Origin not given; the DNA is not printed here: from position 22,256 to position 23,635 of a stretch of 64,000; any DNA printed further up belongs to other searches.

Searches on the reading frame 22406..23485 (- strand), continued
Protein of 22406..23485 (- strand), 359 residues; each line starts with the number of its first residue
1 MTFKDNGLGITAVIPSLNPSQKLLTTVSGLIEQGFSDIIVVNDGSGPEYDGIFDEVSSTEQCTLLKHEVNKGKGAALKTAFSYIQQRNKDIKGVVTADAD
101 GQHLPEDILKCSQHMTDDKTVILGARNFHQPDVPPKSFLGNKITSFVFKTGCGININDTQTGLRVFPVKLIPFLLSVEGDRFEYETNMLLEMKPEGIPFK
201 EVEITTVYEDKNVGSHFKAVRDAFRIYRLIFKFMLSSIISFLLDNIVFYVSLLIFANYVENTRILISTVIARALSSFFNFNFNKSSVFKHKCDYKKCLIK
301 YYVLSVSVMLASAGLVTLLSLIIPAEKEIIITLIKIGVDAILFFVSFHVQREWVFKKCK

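Call 59: find_encoding_contigs(protein=P0143, flank=3000, max_places=6)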
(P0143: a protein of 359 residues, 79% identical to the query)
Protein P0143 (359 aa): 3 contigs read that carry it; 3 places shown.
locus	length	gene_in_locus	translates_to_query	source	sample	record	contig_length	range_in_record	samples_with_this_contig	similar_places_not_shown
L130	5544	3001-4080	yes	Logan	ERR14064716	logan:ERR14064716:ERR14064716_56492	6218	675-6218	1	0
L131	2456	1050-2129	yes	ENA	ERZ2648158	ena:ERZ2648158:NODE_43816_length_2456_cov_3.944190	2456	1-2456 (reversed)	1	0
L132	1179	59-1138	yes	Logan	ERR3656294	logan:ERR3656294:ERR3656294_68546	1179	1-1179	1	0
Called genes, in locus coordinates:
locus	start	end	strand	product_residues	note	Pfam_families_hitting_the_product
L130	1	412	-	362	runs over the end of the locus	?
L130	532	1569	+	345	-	PF09992:NAGPA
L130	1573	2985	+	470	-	-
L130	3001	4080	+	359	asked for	PF00535:Glycos_transf_2, PF04138:GtrA_DPMS_TM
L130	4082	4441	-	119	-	PF02452:PemK_toxin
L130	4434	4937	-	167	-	PF04221:RelB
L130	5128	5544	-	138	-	?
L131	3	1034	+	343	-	?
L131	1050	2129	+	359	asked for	PF00535:Glycos_transf_2, PF04138:GtrA_DPMS_TM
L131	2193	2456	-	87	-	?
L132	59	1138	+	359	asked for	PF00535:Glycos_transf_2, PF04138:GtrA_DPMS_TM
